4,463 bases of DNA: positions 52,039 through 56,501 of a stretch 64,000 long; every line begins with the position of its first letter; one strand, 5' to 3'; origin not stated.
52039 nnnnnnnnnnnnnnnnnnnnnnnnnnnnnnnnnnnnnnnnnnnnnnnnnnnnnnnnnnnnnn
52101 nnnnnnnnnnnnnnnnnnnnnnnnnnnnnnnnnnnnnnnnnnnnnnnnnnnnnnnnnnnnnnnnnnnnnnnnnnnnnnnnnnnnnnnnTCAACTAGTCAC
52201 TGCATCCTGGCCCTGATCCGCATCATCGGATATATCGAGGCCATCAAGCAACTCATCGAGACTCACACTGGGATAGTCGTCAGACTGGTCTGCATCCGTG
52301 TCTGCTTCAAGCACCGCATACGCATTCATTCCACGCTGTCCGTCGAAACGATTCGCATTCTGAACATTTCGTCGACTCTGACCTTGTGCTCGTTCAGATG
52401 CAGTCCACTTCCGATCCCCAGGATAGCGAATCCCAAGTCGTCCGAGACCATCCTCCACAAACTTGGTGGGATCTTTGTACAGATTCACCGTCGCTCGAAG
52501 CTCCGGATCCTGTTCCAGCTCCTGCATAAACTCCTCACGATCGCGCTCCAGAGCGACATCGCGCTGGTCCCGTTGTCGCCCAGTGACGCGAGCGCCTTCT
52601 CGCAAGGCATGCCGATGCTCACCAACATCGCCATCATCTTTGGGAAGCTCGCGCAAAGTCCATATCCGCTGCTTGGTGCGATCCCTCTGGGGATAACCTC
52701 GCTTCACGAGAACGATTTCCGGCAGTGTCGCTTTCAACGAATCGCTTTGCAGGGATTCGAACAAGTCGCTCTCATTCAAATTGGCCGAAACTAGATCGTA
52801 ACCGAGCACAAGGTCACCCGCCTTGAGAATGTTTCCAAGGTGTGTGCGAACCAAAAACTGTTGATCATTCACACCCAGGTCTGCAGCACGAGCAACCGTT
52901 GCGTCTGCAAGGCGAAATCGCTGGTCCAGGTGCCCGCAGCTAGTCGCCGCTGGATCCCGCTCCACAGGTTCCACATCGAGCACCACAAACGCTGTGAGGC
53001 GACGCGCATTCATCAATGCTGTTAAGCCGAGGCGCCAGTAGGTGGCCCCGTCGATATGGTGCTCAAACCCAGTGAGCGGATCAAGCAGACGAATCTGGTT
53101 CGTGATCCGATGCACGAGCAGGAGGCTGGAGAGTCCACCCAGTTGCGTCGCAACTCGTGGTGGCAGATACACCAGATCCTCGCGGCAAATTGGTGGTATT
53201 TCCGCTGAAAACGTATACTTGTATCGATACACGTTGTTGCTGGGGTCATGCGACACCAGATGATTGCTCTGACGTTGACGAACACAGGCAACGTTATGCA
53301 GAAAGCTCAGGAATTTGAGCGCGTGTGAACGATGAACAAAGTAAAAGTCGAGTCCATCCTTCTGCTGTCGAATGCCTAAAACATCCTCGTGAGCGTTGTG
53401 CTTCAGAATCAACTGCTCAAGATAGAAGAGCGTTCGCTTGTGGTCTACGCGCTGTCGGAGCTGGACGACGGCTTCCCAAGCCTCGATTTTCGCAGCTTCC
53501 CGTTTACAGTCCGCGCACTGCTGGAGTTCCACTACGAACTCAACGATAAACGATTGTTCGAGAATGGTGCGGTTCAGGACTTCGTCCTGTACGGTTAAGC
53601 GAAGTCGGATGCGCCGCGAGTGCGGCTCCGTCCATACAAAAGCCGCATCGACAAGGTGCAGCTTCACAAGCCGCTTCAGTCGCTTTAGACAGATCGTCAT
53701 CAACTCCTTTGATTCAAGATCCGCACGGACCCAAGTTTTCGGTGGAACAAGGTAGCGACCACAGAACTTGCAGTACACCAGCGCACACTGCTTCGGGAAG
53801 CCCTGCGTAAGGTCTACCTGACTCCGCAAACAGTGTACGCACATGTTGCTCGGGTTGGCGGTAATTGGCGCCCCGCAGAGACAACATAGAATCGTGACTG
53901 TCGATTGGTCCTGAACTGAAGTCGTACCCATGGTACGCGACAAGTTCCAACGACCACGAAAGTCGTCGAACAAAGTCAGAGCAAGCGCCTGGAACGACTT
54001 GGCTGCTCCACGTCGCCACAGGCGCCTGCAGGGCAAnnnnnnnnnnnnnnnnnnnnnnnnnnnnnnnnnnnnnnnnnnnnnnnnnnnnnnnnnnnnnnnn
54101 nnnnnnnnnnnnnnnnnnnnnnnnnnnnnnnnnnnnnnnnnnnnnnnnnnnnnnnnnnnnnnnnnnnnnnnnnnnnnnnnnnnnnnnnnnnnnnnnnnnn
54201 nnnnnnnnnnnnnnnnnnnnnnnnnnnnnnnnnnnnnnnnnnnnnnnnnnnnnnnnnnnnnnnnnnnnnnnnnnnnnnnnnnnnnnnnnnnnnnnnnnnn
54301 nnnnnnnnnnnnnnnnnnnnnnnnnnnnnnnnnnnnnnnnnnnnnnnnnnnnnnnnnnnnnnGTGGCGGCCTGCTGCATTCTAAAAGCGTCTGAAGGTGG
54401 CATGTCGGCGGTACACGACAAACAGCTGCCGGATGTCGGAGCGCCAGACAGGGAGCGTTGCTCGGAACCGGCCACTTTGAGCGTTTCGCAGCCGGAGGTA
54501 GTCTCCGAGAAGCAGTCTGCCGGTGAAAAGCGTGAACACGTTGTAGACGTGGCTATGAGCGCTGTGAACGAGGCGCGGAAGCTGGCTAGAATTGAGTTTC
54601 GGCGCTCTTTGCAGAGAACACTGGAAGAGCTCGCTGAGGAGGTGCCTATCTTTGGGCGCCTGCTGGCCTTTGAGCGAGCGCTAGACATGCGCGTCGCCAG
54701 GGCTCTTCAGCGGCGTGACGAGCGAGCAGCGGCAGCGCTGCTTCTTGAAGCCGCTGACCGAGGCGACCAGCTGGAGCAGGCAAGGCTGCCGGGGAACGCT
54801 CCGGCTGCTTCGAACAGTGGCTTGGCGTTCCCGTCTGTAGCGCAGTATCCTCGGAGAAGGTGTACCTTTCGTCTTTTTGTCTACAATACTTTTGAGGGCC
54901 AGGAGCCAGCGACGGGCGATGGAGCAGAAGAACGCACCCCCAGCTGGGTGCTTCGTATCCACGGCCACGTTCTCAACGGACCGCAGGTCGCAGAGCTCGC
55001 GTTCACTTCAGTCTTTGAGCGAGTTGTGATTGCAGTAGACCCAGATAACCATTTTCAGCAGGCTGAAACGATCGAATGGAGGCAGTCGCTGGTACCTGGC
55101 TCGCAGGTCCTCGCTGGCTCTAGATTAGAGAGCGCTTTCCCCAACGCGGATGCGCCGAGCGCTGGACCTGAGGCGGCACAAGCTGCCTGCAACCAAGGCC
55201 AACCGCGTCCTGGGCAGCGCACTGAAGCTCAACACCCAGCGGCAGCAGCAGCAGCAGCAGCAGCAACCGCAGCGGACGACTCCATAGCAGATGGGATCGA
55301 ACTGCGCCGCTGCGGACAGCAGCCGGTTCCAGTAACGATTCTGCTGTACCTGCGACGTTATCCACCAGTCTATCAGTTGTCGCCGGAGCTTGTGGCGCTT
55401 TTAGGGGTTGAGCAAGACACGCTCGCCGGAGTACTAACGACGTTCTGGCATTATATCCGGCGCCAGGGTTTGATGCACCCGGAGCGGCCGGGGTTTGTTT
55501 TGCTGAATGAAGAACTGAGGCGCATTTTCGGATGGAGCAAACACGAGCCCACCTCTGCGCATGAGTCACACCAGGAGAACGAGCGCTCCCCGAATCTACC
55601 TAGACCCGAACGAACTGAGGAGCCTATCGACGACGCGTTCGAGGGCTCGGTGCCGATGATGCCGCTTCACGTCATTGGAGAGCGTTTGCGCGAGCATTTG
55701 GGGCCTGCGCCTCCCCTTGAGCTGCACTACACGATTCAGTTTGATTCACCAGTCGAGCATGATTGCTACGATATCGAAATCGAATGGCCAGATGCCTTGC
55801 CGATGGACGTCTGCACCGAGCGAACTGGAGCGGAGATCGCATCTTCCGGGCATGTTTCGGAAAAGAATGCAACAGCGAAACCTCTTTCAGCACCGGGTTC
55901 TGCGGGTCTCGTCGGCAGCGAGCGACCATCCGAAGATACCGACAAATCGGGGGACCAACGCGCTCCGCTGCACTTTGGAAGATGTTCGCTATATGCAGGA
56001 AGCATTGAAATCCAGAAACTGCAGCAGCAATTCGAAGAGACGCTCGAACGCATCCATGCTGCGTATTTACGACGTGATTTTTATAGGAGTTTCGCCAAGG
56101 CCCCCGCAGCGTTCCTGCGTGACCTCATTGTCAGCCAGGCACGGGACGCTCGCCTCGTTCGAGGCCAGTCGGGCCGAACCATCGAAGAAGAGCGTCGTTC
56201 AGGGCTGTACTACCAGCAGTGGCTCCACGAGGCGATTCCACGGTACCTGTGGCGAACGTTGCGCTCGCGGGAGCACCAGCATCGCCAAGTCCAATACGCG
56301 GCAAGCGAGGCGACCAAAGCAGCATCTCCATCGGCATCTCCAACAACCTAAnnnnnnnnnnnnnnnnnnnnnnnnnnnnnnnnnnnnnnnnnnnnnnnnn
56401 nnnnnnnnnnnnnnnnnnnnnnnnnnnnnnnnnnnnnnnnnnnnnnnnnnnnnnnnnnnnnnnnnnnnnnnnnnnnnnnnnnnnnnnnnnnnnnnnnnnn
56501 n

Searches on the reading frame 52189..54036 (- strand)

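Call 7: search_protein_families(library=pfam, proteins=[window:52189-54036:-], max_evalue=0.01)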
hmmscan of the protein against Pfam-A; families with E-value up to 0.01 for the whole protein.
window:52189-54036:- (615 aa): 3 families
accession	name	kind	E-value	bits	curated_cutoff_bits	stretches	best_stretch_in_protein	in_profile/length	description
PF04981.18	NMD3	-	7e-75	252.1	24.9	1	51-280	1-243/243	NMD3 family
PF21192.3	NMD3_OB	-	9.8e-27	93.6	27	1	347-446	1-86/86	NMD3 OB-fold domain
PF21193.3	NMD_SH3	-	9.7e-14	51.8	27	1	283-322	1-40/49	NMD3 SH3 domain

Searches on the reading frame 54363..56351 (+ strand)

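Call 7: search_protein_families(library=pfam, proteins=[window:54363-56351:+], max_evalue=0.01)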
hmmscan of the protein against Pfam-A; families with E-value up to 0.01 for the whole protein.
window:54363-56351:+ (662 aa): 1 family
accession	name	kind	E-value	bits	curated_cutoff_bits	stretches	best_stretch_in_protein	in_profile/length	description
PF02201.23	SWIB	-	4.9e-11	42.7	25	1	337-390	3-56/74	SWIB/MDM2 domain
